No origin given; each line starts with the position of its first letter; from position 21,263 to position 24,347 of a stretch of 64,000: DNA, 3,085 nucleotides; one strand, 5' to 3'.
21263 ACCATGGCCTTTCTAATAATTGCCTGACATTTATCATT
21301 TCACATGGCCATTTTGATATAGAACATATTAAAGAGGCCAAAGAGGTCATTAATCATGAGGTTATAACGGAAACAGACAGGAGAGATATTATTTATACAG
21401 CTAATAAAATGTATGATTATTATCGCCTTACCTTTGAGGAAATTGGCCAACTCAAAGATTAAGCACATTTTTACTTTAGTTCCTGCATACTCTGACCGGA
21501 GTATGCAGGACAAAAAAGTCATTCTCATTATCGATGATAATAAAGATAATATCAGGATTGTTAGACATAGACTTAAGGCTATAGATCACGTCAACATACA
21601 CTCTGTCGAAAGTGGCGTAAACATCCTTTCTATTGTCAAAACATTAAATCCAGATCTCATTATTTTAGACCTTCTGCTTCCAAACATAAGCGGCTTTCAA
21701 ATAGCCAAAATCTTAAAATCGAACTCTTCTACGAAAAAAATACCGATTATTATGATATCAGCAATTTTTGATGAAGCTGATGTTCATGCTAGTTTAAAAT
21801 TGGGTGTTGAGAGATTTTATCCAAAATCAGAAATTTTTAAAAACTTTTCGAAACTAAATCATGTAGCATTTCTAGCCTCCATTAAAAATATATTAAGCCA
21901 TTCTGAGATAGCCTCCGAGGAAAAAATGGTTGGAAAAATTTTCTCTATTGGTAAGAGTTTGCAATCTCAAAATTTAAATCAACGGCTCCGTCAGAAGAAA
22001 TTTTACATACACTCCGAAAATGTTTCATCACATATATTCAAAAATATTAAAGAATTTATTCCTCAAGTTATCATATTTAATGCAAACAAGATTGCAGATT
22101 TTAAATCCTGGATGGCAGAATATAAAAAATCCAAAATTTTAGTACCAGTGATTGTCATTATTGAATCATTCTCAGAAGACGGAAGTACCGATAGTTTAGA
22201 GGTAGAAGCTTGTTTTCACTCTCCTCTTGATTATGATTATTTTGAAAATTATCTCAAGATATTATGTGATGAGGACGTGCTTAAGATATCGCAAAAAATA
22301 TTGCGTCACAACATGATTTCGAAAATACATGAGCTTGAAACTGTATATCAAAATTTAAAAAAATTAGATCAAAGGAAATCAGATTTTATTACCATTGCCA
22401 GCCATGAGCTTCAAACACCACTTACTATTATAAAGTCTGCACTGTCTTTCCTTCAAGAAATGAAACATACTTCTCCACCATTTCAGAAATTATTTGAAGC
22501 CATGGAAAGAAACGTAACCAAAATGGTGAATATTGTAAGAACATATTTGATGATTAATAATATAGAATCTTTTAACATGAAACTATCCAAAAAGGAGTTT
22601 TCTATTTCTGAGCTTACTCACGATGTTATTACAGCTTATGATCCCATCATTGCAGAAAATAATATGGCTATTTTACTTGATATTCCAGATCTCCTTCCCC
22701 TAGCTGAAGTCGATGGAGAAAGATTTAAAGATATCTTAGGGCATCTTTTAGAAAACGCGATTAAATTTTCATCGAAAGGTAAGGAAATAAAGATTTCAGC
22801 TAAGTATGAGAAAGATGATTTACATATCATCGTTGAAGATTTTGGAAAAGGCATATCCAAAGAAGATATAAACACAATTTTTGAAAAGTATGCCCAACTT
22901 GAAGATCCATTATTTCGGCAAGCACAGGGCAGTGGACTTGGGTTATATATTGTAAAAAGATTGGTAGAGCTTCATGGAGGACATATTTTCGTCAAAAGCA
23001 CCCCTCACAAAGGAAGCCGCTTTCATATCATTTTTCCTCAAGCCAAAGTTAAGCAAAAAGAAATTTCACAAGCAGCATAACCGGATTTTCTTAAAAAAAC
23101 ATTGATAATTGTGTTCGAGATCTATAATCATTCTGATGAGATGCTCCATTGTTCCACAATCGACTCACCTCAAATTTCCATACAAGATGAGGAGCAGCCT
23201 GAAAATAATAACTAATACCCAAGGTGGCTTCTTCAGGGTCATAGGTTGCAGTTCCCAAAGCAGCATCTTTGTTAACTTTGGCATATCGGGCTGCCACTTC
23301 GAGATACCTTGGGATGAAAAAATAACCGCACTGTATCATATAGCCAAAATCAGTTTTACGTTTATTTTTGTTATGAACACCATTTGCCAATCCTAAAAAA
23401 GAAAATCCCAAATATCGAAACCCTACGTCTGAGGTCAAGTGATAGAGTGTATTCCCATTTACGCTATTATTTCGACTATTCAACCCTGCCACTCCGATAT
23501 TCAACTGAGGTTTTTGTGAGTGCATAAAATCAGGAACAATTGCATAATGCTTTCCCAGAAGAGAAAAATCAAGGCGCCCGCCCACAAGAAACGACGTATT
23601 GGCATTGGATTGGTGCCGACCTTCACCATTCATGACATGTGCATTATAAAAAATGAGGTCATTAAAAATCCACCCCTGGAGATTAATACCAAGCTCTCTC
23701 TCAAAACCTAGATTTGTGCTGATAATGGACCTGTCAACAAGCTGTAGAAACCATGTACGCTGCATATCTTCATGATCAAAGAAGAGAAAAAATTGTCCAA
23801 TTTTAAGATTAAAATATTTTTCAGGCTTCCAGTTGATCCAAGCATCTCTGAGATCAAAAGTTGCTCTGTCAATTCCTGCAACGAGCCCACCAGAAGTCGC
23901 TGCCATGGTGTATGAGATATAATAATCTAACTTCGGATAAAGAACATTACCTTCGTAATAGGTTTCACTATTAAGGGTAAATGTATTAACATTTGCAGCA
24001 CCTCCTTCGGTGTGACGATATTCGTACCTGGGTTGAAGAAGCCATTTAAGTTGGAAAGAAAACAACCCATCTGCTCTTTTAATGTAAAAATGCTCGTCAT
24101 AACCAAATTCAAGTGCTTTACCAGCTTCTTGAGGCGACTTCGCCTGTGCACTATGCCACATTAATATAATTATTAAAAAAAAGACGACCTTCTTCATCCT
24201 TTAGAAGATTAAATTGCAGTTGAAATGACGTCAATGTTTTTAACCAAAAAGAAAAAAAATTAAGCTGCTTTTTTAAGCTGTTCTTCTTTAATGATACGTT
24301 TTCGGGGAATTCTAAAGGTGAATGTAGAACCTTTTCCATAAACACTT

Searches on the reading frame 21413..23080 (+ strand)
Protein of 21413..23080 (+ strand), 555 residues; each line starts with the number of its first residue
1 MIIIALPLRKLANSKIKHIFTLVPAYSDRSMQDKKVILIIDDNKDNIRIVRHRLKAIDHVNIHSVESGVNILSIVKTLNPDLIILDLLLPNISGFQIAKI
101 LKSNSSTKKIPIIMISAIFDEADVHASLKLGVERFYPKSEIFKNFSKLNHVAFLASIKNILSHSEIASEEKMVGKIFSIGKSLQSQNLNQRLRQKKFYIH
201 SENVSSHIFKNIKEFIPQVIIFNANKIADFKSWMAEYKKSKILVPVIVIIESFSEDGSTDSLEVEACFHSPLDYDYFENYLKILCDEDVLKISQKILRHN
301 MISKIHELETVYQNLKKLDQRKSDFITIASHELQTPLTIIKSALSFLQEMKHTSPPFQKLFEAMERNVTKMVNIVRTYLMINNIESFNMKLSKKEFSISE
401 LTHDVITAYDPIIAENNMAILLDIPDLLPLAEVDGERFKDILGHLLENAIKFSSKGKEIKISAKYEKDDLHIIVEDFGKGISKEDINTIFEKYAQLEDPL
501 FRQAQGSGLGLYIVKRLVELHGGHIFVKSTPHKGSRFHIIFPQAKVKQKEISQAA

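Call 26: search_protein_families(library=pfam, proteins=[window:21413-23080:+], max_evalue=0.0001)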
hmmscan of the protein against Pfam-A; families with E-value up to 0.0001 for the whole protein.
window:21413-23080:+ (555 aa): 3 families
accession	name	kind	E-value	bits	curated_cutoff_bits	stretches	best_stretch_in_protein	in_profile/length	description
PF02518.31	HATPase_c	-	6.1e-27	94.7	26.4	1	434-544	2-110/111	Histidine kinase-, DNA gyrase B-, and HSP90-like ATPase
PF00072.30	Response_reg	-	4.6e-20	72.3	30.2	1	37-139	1-100/111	Response regulator receiver domain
PF00512.31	HisKA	-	4e-11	43.2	26.9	1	322-386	2-65/66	His Kinase A (phospho-acceptor) domain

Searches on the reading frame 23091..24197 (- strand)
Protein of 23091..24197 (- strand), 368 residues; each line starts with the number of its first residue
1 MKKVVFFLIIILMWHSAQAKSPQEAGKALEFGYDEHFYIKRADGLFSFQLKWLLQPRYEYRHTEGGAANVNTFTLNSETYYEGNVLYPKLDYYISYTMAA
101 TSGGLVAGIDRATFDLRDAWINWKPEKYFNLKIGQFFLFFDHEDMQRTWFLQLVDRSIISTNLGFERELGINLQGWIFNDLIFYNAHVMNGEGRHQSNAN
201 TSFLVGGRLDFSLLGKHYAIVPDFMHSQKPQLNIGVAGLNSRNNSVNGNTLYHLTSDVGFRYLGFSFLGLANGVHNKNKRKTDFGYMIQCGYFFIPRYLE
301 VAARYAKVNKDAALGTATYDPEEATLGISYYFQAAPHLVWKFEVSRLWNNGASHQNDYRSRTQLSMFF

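Call 6: search_protein_families(library=pfam, proteins=[window:23091-24197:-], max_evalue=0.01)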
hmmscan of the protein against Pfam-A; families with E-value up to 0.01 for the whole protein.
window:23091-24197:- (368 aa): 1 family
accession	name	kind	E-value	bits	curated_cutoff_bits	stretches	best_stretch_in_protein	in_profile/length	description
PF07396.17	Porin_O_P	-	1.3e-09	38.3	20.9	1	86-208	40-160/370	Phosphate-selective porin O and P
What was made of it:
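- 23091..24197 (-): Downstream porin of the Porin_O_P superfamily (368 aa, N-terminal signal peptide). Probably an incidental neighbour. Pfam Porin_O_P 1.3e-9, a partial match to profile positions 40-160 of 370 (call 6).
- On OprO/OprP phosphate-selective porin (downstream gene): 38.3 bits against a cut-off of 20.9, but only profile positions 40-160 of 370 are matched (call 6).
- The porin matches Porin_O_P (call 6).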

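Call 7: search_protein_families(library=ncbifam, proteins=[window:23091-24197:-], max_evalue=0.01)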
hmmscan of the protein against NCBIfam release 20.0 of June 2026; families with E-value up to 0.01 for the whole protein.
window:23091-24197:- (368 aa): 1 family
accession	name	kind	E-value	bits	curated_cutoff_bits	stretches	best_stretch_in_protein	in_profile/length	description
NF040900.1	porin_ExtI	equivalog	8.9e-10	37.9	150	1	110-217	109-219/403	selenite/tellurite reduction operon porin ExtI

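Call 16: list_cluster_members(proteins=[P0001, P0002, window:23091-24197:-])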
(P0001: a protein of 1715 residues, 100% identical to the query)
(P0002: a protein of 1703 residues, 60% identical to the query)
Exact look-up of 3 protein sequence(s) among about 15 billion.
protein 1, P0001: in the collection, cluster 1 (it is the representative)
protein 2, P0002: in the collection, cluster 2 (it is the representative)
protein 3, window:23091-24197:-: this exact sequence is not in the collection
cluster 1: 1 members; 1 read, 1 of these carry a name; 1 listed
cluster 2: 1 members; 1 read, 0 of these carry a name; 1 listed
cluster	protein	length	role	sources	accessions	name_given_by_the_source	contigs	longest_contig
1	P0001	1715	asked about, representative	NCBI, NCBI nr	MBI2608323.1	MAG: protein kinase [Deltaproteobacteria bacterium] | protein kinase [Deltaproteobacteria bacterium]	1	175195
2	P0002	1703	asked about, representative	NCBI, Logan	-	-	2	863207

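Call 29: search_protein_families(library=padloc, proteins=[window:23091-24197:-], max_evalue=0.001)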
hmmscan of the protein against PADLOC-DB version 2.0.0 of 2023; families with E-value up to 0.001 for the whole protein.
window:23091-24197:- (368 aa): 0 families
